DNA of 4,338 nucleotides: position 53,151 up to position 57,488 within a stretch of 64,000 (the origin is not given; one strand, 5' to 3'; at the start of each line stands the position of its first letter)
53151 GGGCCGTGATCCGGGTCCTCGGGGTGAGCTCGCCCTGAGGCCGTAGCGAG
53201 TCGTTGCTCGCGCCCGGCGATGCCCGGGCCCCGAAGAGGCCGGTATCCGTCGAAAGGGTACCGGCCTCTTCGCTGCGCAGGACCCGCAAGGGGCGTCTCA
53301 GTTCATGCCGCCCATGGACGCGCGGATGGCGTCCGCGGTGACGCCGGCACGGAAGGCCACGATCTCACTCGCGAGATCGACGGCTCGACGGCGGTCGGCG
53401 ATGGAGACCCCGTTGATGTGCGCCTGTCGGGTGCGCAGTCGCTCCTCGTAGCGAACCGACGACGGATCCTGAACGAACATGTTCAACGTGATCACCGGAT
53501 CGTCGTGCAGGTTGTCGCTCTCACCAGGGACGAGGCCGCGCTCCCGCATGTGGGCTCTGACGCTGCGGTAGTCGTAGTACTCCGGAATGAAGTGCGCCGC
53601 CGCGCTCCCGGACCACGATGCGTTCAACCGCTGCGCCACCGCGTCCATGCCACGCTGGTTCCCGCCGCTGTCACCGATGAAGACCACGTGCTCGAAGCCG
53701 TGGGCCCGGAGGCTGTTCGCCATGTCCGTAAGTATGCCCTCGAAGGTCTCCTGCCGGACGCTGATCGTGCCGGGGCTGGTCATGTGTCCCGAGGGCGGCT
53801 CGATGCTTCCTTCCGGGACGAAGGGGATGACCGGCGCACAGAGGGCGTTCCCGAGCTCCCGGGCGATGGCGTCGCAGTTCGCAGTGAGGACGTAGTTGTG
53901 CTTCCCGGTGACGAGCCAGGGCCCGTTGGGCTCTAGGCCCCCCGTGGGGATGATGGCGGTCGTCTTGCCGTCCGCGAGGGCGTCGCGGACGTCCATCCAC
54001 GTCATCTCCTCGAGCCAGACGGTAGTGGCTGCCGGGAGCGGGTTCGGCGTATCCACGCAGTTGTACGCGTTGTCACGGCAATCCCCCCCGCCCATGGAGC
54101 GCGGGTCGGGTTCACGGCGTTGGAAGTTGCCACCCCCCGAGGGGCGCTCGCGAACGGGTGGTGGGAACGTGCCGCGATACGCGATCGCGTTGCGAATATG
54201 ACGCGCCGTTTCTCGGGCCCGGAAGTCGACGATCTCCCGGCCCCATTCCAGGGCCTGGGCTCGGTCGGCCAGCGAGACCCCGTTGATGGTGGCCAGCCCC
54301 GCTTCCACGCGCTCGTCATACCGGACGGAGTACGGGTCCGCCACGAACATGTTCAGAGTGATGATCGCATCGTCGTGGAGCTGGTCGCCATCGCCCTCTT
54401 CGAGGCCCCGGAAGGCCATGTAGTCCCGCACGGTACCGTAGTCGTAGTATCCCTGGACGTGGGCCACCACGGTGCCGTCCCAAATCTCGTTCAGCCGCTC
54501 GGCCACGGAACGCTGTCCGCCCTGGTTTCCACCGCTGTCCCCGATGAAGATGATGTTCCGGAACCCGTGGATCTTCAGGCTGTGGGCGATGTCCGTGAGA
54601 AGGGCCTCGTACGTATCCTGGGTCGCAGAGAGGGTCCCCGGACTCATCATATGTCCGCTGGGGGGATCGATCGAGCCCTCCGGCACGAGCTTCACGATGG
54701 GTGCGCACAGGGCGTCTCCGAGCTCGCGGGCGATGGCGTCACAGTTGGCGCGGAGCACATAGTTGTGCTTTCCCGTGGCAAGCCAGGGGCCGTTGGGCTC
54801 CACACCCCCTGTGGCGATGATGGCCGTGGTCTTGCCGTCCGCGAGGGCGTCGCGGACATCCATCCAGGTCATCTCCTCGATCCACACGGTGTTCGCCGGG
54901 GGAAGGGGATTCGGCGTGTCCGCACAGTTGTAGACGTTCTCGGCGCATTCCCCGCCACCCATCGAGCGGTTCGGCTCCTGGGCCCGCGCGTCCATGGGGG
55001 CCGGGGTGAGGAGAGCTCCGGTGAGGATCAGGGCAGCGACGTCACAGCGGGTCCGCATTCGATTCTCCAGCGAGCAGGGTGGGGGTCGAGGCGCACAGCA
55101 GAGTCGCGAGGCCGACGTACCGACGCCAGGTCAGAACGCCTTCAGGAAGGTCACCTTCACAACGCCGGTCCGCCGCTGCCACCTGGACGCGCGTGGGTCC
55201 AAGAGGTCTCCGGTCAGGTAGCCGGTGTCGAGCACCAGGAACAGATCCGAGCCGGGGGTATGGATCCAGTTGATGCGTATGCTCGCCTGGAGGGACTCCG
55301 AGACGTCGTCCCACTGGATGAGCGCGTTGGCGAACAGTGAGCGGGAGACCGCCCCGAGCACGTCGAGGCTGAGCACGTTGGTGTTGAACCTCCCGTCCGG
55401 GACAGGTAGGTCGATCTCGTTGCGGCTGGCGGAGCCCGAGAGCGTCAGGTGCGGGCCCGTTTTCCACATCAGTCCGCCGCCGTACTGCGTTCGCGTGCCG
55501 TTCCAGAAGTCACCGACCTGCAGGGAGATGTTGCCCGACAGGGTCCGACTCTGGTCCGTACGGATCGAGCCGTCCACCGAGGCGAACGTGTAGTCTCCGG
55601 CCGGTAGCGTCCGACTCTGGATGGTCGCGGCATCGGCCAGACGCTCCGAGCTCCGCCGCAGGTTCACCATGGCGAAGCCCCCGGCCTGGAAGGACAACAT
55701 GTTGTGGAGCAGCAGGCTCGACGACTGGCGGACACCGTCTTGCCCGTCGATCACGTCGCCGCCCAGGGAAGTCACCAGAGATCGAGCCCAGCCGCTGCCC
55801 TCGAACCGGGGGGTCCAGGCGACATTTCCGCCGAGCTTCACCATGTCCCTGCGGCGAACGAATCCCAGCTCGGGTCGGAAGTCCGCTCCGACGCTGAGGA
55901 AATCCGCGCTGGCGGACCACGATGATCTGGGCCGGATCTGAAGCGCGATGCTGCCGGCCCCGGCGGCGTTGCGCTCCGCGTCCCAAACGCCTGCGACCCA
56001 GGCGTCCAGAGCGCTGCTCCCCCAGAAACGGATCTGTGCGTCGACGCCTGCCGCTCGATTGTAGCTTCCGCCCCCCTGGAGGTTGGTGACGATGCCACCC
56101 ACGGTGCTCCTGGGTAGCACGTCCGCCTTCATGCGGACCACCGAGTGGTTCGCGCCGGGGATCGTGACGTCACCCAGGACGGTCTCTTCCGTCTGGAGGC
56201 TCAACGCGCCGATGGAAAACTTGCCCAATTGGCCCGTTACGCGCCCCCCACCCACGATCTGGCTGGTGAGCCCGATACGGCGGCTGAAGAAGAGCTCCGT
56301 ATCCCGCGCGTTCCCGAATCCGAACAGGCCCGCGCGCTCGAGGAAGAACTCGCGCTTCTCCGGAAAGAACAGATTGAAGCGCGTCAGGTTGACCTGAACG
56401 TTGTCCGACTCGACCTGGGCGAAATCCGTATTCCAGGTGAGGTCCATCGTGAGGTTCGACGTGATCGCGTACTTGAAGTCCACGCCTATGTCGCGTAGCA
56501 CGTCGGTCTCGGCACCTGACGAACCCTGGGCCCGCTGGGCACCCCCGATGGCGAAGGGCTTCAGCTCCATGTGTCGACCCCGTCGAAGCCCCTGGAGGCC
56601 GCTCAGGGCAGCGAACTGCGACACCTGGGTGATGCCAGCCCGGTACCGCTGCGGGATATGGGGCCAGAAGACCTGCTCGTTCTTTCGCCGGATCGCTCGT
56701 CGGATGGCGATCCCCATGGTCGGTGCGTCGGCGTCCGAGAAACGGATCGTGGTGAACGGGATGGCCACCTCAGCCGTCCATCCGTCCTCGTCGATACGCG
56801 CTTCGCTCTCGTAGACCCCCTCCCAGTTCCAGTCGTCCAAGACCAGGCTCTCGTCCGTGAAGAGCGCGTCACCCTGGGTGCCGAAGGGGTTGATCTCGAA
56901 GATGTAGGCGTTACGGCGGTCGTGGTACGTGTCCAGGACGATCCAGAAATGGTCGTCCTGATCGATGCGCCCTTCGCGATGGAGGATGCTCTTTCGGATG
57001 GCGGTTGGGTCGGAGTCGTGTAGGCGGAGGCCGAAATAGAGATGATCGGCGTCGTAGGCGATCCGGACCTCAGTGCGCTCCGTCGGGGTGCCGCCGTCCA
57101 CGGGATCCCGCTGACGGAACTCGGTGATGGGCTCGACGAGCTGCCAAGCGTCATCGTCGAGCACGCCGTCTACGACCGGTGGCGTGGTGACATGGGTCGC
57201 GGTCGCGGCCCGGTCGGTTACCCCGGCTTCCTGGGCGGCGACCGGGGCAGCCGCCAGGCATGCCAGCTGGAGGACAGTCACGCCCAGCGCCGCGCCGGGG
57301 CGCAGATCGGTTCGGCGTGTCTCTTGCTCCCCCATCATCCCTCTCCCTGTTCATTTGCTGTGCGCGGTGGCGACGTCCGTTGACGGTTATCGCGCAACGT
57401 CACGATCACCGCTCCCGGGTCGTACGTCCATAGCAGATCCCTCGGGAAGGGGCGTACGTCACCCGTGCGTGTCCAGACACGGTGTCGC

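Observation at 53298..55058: Secreted, internally duplicated creatininase-family protein with substituted metal-binding residues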

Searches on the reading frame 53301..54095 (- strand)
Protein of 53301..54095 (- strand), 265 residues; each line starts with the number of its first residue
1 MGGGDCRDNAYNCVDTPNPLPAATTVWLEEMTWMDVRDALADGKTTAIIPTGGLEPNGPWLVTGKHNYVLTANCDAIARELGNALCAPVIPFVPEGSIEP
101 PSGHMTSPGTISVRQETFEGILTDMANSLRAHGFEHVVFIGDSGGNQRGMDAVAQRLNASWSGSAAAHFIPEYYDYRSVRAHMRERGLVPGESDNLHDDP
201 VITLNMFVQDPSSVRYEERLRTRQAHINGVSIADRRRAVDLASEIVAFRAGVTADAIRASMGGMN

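Call 6: search_solved_structures(query=window:53301-54095:-, max_evalue=1, show_alignments=4)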
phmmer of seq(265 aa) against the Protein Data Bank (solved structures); distinct sequences matched with E-value up to 1: 8.
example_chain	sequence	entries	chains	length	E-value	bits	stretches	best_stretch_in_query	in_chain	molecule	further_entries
1q3k_A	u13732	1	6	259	1.6e-07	34.2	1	25-142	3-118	creatininase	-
3a6j_A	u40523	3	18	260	2.7e-07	33.5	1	25-142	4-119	Creatinine amidohydrolase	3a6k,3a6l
3a6g_A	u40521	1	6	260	3e-07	33.3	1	25-142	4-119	Creatinine amidohydrolase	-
3a6e_A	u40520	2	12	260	3.1e-07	33.2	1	25-142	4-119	Creatinine amidohydrolase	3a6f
1j2t_A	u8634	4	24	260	3.1e-07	33.2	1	25-142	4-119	creatinine amidohydrolase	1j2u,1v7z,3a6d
3a6h_A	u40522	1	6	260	3.3e-07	33.1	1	25-142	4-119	Creatinine amidohydrolase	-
3no4_A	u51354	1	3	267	8e-07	31.9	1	29-152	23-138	creatinine amidohydrolase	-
3lub_A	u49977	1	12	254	0.0007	22.3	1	48-150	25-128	Putative creatinine amidohydrolase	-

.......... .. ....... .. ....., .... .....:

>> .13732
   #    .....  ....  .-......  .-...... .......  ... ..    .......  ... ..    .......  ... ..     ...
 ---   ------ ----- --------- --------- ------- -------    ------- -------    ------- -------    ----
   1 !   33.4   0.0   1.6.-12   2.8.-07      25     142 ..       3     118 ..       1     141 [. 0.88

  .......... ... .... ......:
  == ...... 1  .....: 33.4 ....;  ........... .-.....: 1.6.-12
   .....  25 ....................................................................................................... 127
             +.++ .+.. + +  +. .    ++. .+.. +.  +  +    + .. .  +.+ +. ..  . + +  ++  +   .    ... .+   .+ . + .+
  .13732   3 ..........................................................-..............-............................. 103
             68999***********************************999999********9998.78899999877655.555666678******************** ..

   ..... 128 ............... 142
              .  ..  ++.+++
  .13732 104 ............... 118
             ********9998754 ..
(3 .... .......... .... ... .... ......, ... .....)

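Call 19: search_protein_representatives(protein=window:53301-54095:-)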
Query: 265 residues. Proteins with E-value up to 0.001 (for the whole library): 3339; up to 1e-10: 1183; up to 1e-30: 302. The best 150 are listed.
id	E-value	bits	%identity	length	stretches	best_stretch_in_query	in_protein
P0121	1.5e-227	768.6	66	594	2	1-260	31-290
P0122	2.0e-164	561.7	50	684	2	2-260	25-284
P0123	1.5e-105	368.8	61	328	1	1-261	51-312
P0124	8.4e-82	290.8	54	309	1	3-261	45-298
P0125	3.4e-81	288.9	53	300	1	15-265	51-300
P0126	1.0e-80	287.3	42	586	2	16-216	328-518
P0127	1.7e-79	283.3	66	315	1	1-185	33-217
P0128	8.5e-78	277.7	42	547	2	22-245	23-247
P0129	5.2e-75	268.6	51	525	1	18-261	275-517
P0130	1.7e-73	263.6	50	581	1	17-261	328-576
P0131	1.2e-70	254.2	56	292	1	26-220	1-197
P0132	7.1e-69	248.5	59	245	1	65-261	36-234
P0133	6.3e-68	245.4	44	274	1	6-256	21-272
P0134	1.3e-67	244.3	46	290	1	15-259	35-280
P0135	1.5e-66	240.9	49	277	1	14-261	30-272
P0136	5.8e-66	238.9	45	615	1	14-257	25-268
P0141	1.2e-64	234.6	46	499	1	15-259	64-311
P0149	1.4e-60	221.3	44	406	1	20-261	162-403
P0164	1.4e-56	208.2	47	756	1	16-262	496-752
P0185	1.1e-51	192.2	44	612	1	13-260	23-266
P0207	1.8e-46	175.1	49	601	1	23-188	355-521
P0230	1.1e-43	165.8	46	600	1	25-216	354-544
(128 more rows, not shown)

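Call 21: search_protein_families(library=pfam, proteins=[P0129, P0130, P0136, P0141, P0164, P0185, P0207, P0230, P0122, P0149], max_evalue=0.001)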
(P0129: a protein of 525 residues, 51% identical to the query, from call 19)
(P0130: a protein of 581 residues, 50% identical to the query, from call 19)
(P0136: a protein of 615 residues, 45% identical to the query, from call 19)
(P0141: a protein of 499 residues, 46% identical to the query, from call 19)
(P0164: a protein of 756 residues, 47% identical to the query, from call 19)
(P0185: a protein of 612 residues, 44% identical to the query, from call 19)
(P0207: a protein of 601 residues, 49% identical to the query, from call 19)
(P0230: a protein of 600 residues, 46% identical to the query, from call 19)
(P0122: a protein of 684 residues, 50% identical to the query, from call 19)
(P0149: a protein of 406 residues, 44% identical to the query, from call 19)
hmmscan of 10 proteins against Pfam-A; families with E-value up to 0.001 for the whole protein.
P0129 (525 aa): 2 families
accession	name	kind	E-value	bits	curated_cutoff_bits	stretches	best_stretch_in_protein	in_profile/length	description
PF02633.19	Creatininase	-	4.8e-28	98.6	31.3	1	286-512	1-237/238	Creatinine amidohydrolase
PF03328.21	HpcH_HpaI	-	5.3e-09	36.1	25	1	99-230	62-196/221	HpcH/HpaI aldolase/citrate lyase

P0130 (581 aa): 2 families
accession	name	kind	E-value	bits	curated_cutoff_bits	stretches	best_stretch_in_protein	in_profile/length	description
PF01425.27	Amidase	-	3e-36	125.9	27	1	1-292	150-444/445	Amidase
PF02633.19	Creatininase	-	4.2e-30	105.4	31.3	1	341-536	2-184/238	Creatinine amidohydrolase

P0136 (615 aa): 2 families
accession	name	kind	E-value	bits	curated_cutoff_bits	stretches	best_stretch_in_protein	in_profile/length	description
PF02633.19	Creatininase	-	4.1e-36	125.1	31.3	1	40-229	1-182/238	Creatinine amidohydrolase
PF04116.19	FA_hydroxylase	-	7.7e-22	78.6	31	1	421-569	2-132/132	Fatty acid hydroxylase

P0141 (499 aa): 2 families
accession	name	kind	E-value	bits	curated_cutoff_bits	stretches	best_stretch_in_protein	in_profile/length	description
PF02633.19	Creatininase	-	6.2e-29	101.5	31.3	1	78-297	1-226/238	Creatinine amidohydrolase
PF16976.10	RcpC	-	1.7e-10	41.2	28.8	1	324-394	10-95/114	Flp pilus assembly protein RcpC/CpaB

P0164 (756 aa): 7 families
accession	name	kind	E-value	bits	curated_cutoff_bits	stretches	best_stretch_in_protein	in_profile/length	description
PF00158.32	Sigma54_activat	-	1.1e-54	185.1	20.2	1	153-319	1-167/168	Sigma-54 interaction domain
PF02633.19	Creatininase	-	6.3e-30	104.8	31.3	1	508-709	1-183/238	Creatinine amidohydrolase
PF00072.30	Response_reg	-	7e-18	65.3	30.2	1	10-125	1-110/111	Response regulator receiver domain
PF25601.1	AAA_lid_14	-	1.8e-16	60.2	27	1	325-397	1-70/87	AAA+ ATPase lid domain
PF14532.12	Sigma54_activ_2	-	1.3e-15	58.3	25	1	154-324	1-138/138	Sigma-54 interaction domain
PF02954.25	HTH_8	-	2.9e-08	33.8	22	1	424-456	8-40/42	Bacterial regulatory protein, Fis family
PF07728.20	AAA_5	-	2.9e-07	31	22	1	177-297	2-125/139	AAA domain (dynein-related subfamily)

P0185 (612 aa): 2 families
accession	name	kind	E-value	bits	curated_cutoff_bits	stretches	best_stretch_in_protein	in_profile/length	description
PF02633.19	Creatininase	-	3.6e-23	82.6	31.3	1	40-169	2-125/238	Creatinine amidohydrolase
PF04116.19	FA_hydroxylase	-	6.6e-23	82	31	1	399-546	2-132/132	Fatty acid hydroxylase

P0207 (601 aa): 2 families
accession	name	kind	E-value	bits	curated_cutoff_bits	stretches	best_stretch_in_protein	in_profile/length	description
PF02633.19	Creatininase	-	1.9e-37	129.4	31.3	1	361-589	1-237/238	Creatinine amidohydrolase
PF04116.19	FA_hydroxylase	-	2.1e-24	86.8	31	1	131-279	2-132/132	Fatty acid hydroxylase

P0230 (600 aa): 2 families
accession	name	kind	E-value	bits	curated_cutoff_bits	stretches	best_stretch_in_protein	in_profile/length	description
PF02633.19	Creatininase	-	3.8e-44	151.3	31.3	1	358-588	1-236/238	Creatinine amidohydrolase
PF04116.19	FA_hydroxylase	-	4.7e-21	76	31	1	128-276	2-132/132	Fatty acid hydroxylase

P0122 (684 aa): 1 family
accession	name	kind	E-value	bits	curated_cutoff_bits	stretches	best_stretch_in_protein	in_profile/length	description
PF02633.19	Creatininase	-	2.4e-33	116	31.3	2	52-194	1-134/238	Creatinine amidohydrolase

P0149 (406 aa): 1 family
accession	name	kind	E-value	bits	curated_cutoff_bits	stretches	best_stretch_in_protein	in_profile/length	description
PF02633.19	Creatininase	-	6.1e-29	101.6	31.3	1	171-366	1-187/238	Creatinine amidohydrolase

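Call 27: search_solved_structures(query=A2, max_evalue=0.01, show_alignments=3)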
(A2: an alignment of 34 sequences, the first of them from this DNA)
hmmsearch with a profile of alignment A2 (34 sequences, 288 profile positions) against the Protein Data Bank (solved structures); distinct sequences matched with E-value up to 0.01: 8.
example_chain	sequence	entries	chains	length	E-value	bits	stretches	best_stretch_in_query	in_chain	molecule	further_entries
3a6j_A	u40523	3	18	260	6.9e-16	61.4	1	45-169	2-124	Creatinine amidohydrolase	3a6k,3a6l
3a6h_A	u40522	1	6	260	7.3e-16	61.3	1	45-169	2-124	Creatinine amidohydrolase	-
3a6g_A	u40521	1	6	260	8.3e-16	61.1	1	45-168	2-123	Creatinine amidohydrolase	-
1j2t_A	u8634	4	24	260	8.5e-16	61.1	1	45-168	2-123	creatinine amidohydrolase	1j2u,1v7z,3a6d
3a6e_A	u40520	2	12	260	8.5e-16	61.1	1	45-168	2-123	Creatinine amidohydrolase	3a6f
1q3k_A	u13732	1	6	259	2.2e-15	59.7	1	46-168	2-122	creatininase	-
3no4_A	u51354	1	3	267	5.9e-12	48.5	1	52-185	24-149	creatinine amidohydrolase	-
3lub_A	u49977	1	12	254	2.6e-06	29.9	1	87-169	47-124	Putative creatinine amidohydrolase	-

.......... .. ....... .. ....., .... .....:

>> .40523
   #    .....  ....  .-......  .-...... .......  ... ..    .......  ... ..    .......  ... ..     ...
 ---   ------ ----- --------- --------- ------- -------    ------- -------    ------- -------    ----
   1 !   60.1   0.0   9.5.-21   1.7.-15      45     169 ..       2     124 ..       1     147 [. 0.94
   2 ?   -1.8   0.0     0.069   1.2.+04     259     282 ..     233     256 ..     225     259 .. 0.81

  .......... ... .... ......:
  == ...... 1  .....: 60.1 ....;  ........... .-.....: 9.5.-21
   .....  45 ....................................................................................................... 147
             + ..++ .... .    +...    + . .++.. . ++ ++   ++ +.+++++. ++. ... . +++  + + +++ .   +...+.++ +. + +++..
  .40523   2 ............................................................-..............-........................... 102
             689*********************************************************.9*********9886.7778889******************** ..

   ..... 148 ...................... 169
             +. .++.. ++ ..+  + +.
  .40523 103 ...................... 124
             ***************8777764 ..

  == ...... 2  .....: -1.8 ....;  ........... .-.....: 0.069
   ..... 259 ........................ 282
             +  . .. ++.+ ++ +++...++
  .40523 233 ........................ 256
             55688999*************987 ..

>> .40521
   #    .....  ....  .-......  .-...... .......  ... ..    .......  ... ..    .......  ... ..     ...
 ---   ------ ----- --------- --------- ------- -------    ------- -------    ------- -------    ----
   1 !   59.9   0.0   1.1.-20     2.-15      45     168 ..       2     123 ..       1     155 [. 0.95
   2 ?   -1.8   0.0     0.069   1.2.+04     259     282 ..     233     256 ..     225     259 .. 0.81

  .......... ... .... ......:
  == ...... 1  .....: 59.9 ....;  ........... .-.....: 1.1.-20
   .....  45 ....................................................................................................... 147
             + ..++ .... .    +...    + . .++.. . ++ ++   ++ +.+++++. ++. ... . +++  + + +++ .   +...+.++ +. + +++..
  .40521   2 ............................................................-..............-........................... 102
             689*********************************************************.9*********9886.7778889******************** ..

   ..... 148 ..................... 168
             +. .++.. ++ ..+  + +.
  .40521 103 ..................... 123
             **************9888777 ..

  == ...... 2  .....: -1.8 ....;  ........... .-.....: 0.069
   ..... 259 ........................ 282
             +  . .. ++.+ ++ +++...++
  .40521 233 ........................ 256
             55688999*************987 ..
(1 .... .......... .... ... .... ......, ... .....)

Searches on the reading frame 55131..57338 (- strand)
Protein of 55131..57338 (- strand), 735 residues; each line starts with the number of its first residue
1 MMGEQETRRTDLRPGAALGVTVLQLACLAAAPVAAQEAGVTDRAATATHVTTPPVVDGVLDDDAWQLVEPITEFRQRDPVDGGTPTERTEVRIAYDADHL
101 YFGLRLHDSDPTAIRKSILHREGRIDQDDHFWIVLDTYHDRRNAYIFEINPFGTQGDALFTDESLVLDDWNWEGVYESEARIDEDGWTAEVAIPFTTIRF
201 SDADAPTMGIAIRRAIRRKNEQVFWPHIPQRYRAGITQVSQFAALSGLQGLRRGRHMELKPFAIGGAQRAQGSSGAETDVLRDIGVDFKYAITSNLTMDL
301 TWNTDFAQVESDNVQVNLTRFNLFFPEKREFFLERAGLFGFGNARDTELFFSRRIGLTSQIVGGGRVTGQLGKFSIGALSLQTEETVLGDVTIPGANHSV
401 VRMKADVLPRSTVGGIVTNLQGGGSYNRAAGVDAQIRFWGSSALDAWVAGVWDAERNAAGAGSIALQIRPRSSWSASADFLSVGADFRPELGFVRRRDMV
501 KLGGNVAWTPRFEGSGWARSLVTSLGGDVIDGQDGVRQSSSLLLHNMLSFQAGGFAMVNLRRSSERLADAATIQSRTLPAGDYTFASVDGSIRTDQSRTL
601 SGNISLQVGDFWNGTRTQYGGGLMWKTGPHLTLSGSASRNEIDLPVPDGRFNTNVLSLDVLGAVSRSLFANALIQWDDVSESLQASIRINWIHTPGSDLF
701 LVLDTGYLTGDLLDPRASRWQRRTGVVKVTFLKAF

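Call 11: search_protein_families(library=pfam, proteins=[window:55131-57338:-], max_evalue=0.001)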
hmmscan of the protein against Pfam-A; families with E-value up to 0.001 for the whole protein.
window:55131-57338:- (735 aa): 2 families
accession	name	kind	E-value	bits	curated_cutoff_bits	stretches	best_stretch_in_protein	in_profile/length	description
PF19313.5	DUF5916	-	3e-20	72.9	22.6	1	258-358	6-97/572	Domain of unknown function (DUF5916)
PF06452.16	CBM9_1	-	1.7e-05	25.2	23.4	1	56-212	1-146/185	Carbohydrate family 9 binding domain-like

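Call 65: search_protein_families(library=ncbifam, proteins=[window:55131-57338:-], max_evalue=0.00001)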
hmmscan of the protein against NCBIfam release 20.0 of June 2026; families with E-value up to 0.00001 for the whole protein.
window:55131-57338:- (735 aa): 0 families
